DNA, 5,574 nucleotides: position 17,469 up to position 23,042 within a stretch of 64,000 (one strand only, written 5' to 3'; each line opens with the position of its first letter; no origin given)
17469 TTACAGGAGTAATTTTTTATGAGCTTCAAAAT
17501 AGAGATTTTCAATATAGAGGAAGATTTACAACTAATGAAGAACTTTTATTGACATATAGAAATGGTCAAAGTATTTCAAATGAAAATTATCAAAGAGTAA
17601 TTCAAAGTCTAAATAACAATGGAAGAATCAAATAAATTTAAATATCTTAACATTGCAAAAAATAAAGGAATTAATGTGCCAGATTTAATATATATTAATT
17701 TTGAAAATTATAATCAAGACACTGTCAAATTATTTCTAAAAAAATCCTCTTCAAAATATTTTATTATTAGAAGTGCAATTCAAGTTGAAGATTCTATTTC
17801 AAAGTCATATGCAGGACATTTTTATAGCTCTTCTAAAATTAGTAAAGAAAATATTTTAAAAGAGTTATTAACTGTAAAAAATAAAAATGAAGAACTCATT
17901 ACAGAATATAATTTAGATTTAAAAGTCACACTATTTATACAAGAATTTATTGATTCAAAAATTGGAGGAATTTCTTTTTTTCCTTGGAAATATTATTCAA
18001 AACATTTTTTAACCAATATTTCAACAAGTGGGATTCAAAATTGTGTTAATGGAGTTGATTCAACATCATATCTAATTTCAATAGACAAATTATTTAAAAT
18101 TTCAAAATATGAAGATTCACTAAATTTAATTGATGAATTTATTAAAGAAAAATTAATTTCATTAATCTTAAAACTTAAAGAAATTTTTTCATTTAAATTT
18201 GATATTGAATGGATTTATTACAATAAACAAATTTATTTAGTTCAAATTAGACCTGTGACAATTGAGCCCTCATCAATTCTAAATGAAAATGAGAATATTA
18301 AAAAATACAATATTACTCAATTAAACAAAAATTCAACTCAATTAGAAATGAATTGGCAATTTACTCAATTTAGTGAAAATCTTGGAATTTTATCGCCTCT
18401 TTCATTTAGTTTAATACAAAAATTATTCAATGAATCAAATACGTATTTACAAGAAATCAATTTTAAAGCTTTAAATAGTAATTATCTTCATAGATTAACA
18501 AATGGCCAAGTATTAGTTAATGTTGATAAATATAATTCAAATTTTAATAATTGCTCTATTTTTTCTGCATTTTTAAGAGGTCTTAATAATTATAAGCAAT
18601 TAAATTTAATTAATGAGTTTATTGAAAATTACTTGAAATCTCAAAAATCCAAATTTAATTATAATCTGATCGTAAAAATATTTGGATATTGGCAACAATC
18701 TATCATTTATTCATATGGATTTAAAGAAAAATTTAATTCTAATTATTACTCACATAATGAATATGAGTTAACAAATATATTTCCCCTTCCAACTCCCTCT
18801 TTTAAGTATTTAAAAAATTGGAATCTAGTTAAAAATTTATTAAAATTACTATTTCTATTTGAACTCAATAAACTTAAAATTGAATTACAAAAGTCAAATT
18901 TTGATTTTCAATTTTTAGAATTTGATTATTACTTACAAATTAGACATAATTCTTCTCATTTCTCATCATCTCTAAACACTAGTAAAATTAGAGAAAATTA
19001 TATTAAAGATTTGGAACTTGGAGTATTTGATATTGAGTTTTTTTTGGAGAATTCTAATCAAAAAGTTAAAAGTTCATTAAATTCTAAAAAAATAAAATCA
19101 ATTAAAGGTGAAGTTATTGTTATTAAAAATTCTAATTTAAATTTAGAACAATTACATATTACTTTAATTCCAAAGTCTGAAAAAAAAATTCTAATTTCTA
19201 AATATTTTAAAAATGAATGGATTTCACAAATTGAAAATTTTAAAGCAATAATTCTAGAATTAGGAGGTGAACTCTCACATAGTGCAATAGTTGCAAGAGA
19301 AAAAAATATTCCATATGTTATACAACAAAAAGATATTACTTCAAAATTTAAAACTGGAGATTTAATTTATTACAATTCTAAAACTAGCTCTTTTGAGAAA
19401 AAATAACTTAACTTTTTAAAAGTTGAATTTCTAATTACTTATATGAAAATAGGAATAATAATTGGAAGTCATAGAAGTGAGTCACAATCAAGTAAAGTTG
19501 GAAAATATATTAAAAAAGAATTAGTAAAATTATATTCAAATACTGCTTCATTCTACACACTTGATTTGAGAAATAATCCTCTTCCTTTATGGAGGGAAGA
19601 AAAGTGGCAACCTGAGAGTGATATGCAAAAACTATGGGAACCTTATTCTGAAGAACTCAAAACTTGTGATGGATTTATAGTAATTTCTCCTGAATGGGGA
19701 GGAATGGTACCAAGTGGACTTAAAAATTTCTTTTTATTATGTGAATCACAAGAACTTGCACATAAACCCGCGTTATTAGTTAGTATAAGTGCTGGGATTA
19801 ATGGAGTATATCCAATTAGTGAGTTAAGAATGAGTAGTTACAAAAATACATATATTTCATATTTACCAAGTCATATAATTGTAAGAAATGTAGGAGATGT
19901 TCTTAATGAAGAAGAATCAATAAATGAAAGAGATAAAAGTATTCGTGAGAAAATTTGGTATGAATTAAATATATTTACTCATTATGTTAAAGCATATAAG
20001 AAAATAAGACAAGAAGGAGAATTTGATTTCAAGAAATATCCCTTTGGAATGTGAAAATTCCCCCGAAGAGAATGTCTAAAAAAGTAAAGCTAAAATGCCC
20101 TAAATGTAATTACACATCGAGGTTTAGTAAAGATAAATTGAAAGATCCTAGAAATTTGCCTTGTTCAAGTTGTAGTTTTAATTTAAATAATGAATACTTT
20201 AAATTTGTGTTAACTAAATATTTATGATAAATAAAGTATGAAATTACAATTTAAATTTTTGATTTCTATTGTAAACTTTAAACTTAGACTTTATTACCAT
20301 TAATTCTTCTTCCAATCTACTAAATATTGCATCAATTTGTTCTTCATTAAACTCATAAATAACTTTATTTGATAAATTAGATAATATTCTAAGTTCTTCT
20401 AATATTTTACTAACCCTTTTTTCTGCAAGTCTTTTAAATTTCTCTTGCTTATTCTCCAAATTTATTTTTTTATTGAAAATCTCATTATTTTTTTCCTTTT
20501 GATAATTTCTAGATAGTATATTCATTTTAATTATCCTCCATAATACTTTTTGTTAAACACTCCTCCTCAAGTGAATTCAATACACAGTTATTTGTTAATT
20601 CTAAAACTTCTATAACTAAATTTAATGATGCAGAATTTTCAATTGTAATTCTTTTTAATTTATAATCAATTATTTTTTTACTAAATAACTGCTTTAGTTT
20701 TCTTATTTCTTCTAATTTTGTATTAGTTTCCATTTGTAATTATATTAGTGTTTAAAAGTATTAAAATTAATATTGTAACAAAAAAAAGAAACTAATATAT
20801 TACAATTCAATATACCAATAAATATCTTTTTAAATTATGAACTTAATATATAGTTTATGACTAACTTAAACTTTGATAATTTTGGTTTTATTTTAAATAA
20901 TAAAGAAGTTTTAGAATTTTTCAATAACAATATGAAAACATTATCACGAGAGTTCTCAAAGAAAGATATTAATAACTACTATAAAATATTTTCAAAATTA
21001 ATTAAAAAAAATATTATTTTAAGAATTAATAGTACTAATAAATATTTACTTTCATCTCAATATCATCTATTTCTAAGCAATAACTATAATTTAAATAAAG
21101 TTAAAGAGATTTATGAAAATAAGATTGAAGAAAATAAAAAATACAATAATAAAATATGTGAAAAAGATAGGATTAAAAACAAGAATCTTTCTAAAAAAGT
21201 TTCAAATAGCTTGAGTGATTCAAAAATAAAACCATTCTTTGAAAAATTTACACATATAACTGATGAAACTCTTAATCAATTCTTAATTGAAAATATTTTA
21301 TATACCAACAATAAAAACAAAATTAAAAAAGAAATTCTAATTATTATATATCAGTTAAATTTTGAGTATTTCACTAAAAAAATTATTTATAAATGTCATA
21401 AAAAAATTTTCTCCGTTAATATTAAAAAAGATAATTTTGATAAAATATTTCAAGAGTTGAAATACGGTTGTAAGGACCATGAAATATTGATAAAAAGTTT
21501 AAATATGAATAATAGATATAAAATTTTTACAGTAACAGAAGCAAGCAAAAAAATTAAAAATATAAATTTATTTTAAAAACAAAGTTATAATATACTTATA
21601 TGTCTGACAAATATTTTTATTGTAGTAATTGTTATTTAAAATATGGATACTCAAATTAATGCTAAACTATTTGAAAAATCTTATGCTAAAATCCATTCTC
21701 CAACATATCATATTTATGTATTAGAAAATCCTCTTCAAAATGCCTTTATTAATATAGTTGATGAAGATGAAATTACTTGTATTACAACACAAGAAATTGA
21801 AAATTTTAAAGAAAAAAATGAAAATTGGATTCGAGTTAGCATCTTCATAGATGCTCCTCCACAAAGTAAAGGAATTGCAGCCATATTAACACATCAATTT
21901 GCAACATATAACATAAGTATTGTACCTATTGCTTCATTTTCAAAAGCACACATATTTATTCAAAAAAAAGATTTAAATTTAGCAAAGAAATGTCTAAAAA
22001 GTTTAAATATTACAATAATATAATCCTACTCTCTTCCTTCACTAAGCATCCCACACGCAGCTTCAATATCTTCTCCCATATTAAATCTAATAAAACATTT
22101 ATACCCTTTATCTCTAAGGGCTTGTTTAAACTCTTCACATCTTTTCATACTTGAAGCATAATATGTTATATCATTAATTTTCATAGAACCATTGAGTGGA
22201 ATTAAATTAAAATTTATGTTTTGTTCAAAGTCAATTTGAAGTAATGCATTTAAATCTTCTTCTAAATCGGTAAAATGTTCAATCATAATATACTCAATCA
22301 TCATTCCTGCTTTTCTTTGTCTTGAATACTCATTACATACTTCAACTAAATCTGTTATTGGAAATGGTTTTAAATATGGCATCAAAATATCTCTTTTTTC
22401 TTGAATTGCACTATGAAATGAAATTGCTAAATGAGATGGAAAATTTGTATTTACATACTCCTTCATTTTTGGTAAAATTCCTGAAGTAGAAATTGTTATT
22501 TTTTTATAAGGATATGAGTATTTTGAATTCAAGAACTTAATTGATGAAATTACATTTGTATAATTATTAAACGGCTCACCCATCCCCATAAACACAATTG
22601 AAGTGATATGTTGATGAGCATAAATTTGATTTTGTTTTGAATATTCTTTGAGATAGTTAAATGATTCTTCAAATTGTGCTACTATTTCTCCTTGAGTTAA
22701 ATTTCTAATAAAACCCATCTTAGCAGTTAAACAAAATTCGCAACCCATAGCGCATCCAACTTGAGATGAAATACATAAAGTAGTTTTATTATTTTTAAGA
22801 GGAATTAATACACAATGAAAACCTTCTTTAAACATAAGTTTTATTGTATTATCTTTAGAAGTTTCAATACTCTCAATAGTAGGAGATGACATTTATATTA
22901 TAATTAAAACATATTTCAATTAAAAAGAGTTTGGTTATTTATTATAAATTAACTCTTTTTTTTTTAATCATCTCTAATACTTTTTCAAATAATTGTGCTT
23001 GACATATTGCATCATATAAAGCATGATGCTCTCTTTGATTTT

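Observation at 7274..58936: Recurring phenomenon: five conserved genes each carry a downstream echo of their own 3' end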

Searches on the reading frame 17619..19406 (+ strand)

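Call 61: search_protein_families(library=pfam, proteins=[window:17619-19406:+], max_evalue=0.01)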
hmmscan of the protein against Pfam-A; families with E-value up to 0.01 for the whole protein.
window:17619-19406:+ (595 aa): 2 families
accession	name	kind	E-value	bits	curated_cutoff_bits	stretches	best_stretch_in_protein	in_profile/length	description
PF00391.29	PEP-utilizers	-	3.3e-15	55.9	23.1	1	521-583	3-65/72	PEP-utilising enzyme, mobile domain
PF01326.24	PPDK_N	-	2e-06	27.8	27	1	171-219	266-315/328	Pyruvate phosphate dikinase, AMP/ATP-binding domain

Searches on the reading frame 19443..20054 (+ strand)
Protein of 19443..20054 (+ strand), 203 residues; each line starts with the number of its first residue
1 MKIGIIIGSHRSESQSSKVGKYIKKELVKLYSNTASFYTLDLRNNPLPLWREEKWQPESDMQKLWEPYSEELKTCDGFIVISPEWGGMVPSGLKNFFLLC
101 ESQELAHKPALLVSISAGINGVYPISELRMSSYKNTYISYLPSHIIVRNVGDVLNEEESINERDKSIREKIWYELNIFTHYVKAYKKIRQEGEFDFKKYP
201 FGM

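Call 61: search_protein_families(library=pfam, proteins=[window:19443-20054:+], max_evalue=0.01)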
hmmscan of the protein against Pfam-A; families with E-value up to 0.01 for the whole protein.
window:19443-20054:+ (203 aa): 2 families
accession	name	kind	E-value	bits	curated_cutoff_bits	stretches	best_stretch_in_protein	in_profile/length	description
PF03358.20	FMN_red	-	8.5e-23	81.1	24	1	1-121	1-120/152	NADPH-dependent FMN reductase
PF02525.22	Flavodoxin_2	-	4.4e-07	30.2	27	1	1-97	1-100/198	Flavodoxin-like fold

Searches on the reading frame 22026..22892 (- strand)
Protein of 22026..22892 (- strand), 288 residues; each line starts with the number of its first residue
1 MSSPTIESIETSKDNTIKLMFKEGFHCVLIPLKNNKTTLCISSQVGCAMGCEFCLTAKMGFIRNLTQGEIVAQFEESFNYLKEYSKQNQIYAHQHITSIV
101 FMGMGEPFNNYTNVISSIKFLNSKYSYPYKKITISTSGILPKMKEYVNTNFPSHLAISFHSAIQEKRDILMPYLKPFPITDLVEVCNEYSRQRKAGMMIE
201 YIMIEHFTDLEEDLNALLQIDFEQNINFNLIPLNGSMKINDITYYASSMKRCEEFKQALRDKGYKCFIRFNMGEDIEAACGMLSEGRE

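Call 61: search_protein_families(library=pfam, proteins=[window:22026-22892:-], max_evalue=0.01)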
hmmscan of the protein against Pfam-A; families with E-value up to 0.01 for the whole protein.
window:22026-22892:- (288 aa): 2 families
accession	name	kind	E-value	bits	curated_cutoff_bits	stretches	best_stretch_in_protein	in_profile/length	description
PF04055.27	Radical_SAM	-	8.1e-09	36.3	29.5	1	42-189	2-139/166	Radical SAM superfamily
PF13353.11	Fer4_12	-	0.0024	18.6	22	1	45-145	13-99/137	4Fe-4S single cluster domain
